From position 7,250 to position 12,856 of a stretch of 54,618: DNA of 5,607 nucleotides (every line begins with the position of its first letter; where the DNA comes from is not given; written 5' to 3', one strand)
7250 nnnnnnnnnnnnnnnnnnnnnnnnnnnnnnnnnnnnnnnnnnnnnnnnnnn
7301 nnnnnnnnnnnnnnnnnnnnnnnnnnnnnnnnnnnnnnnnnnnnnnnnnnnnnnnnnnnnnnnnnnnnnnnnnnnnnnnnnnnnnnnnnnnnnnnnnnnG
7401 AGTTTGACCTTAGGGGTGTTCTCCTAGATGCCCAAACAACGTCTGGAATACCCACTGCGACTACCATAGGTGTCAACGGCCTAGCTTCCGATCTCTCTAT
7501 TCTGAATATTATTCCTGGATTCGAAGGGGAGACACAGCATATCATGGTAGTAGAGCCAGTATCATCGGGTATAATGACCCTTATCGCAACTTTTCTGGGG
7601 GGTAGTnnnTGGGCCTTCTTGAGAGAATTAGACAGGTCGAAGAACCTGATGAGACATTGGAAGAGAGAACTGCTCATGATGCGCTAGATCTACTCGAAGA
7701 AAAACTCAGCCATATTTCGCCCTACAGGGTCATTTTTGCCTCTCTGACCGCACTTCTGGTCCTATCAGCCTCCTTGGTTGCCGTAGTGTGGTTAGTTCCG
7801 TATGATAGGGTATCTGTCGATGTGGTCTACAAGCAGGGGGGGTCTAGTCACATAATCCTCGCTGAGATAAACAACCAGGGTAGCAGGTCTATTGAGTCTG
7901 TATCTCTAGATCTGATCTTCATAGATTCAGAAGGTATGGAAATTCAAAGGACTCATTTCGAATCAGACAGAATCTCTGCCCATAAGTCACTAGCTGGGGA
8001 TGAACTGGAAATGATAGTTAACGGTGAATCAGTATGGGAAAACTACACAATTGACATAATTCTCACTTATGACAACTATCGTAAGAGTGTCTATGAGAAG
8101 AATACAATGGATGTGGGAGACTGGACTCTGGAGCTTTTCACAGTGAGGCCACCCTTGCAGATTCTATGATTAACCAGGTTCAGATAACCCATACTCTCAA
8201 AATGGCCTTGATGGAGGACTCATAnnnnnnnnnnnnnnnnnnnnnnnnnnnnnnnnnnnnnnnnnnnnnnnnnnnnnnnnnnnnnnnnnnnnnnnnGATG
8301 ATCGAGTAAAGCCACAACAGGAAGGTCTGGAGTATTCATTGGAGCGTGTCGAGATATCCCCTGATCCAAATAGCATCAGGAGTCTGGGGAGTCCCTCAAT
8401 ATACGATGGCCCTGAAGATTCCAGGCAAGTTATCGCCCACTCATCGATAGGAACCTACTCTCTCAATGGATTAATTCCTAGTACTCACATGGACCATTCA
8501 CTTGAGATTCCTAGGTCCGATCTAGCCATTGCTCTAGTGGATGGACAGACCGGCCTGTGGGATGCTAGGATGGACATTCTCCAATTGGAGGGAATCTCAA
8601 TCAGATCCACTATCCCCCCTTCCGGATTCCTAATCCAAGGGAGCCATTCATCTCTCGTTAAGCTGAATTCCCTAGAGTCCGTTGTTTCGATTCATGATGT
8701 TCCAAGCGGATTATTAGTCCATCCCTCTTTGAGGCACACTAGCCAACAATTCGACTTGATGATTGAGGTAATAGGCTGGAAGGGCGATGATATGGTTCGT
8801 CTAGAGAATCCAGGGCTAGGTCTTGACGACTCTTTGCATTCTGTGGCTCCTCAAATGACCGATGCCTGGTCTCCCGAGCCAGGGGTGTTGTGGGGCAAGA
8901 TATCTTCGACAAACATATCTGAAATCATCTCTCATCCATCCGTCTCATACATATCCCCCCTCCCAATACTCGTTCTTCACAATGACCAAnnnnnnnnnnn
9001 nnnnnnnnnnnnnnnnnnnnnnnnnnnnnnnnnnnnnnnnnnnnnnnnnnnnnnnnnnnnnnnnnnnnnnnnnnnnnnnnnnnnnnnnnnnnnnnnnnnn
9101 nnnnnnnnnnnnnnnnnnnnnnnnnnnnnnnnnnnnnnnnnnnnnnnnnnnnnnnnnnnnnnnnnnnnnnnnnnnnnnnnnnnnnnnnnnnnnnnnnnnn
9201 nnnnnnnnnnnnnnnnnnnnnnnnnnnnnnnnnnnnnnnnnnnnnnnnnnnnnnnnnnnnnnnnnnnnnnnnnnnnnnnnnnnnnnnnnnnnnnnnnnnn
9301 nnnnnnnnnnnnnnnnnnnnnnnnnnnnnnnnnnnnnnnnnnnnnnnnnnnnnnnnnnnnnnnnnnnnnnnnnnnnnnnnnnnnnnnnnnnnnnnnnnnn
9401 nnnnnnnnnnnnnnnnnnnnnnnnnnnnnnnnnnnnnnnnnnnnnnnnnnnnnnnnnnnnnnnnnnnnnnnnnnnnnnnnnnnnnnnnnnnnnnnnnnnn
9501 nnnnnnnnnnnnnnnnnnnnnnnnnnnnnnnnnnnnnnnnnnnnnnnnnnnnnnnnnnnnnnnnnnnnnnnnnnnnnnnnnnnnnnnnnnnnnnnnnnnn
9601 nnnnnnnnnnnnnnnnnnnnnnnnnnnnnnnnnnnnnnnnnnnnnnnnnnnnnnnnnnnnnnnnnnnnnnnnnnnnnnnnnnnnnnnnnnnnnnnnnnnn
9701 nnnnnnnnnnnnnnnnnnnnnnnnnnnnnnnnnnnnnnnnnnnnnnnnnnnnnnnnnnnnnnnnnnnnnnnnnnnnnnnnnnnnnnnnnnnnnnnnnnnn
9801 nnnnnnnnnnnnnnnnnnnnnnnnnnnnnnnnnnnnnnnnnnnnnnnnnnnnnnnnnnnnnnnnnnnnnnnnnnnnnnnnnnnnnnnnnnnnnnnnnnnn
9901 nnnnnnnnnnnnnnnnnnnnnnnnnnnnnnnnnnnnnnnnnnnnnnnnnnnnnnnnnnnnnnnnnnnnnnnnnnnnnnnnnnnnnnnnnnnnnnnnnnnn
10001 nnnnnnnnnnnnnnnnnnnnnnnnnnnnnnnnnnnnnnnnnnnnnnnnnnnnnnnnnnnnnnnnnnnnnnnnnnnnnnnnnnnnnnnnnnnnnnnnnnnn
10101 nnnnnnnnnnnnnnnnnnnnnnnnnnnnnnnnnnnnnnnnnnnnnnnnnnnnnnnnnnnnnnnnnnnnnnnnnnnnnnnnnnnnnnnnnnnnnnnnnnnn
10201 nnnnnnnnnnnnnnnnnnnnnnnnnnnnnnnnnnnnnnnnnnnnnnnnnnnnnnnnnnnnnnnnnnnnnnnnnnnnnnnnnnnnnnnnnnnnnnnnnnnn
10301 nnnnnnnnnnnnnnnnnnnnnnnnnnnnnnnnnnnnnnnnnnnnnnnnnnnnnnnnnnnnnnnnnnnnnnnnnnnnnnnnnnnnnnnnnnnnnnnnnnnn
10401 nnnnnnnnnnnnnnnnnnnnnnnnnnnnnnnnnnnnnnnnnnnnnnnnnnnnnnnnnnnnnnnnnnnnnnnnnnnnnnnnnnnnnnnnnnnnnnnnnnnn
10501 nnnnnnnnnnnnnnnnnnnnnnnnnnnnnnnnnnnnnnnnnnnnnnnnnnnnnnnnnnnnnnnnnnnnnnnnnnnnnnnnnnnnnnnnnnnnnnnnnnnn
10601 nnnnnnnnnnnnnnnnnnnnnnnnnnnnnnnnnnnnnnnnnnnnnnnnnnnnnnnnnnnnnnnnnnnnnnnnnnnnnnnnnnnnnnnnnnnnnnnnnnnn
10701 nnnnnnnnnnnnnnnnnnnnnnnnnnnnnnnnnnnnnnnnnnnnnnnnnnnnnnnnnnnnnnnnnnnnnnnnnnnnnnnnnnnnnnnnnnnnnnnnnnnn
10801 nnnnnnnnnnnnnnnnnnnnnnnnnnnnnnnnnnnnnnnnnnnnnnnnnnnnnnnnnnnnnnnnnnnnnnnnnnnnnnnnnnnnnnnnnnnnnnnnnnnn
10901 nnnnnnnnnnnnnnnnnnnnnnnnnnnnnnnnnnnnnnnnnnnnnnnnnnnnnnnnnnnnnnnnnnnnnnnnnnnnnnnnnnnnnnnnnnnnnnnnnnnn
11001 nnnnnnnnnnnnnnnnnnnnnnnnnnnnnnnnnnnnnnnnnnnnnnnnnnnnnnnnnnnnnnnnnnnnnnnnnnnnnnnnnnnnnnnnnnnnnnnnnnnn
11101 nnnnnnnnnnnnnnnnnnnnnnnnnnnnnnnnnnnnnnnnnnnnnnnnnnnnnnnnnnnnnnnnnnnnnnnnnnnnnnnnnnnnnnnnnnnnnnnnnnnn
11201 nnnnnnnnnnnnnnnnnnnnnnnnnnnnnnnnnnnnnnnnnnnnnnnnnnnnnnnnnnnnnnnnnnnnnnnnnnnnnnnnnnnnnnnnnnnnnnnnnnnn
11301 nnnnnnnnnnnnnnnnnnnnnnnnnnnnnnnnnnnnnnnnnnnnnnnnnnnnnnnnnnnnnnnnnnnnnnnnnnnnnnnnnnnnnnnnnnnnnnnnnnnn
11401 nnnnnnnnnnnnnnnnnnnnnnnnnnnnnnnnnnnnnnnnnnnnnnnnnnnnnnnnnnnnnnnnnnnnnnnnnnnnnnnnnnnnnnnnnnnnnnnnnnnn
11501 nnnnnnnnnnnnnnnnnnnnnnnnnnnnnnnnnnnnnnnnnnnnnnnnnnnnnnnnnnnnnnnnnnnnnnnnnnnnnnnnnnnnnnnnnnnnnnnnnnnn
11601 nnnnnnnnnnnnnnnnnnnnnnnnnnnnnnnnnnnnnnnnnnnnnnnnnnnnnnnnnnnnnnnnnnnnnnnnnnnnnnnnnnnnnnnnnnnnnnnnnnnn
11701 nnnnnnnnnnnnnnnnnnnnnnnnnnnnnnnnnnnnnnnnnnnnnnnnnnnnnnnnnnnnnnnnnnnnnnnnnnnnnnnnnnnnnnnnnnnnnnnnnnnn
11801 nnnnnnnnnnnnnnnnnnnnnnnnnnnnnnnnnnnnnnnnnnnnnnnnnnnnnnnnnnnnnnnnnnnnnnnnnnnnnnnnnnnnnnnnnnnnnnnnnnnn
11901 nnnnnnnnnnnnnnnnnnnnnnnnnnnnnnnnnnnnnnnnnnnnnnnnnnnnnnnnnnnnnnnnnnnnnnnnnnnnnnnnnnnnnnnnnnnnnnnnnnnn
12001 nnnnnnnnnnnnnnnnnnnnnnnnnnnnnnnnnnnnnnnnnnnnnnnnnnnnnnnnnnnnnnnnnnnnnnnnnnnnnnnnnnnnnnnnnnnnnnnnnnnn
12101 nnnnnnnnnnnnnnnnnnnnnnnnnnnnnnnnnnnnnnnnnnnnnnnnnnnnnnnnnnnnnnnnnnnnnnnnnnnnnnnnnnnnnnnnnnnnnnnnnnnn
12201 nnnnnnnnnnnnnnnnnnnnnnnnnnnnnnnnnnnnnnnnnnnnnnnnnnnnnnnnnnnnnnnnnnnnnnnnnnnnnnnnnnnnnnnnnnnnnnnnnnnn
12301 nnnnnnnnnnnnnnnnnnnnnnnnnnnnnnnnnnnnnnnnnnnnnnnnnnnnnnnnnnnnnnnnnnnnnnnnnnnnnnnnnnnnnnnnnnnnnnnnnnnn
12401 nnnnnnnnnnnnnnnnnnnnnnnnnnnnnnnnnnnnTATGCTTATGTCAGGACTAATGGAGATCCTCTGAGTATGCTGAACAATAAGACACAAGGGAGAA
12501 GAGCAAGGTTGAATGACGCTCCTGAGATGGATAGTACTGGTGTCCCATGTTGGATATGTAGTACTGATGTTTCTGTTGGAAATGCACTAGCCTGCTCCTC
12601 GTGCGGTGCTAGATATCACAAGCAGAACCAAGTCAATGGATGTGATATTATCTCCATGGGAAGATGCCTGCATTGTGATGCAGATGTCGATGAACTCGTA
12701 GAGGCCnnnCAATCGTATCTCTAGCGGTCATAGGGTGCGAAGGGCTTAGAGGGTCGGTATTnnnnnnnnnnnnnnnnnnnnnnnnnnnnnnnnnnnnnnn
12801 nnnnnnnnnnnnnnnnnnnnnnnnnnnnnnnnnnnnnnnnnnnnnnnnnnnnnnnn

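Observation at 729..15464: Five-gene, 14.7-kb co-directional locus of giant membrane-anchored surface proteins built around an S8 subtilase: candidate undescribed cell-envelope module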

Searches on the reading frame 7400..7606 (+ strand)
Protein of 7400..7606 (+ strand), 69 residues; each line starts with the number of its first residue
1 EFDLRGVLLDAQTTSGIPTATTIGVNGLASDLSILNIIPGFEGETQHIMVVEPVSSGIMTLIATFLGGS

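Call 61: search_protein_families(library=ncbifam, proteins=[window:7400-7606:+], max_evalue=1)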
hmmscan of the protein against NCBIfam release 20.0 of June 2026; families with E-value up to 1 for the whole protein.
window:7400-7606:+ (69 aa): 0 families

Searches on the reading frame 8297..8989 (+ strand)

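Call 94: search_protein_families(library=pfam, proteins=[window:8297-8989:+], max_evalue=5)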
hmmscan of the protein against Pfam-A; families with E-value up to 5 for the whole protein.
window:8297-8989:+ (231 aa): 1 family
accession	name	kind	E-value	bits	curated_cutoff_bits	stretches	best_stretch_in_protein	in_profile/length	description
PF23516.1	YthB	-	0.12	13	27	1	201-211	14-24/32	YthB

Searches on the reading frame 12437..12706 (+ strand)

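Call 94: search_protein_families(library=pfam, proteins=[window:12437-12706:+], max_evalue=5)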
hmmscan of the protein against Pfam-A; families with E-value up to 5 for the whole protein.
window:12437-12706:+ (90 aa): 9 families
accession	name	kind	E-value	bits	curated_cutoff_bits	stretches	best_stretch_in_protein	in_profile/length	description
PF14446.12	Prok-RING_1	-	0.0067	16.8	29.1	1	33-63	2-33/54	Prokaryotic RING finger family 1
PF12773.13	DZR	-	0.009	16.6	27.3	2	38-85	1-35/45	Double zinc ribbon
PF17123.11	zf-RING_11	-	0.08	13.1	27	1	38-62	2-26/29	RING-like zinc finger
PF00628.35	PHD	-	0.11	12.9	24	1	38-62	1-25/47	PHD-finger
PF05191.20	ADK_lid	-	0.15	12.4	26.6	1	52-64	3-16/36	Adenylate kinase, active site lid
PF00130.28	C1_1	-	0.44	10.9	26.5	1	38-63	14-41/53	Phorbol esters/diacylglycerol binding domain (C1 domain)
PF18716.7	VATC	-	1.2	9.5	26.6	0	49-61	2-14/43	Vms1-associating treble clef domain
PF21344.3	Zn_ribbon_LysW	-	1.8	8.7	27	1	38-58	3-29/46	Alpha-aminoadipate carrier protein LysW-like, globular domain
PF24444.1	DUF7563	-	4.5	7.3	27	1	74-85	1-12/39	Family of unknown function (DUF7563)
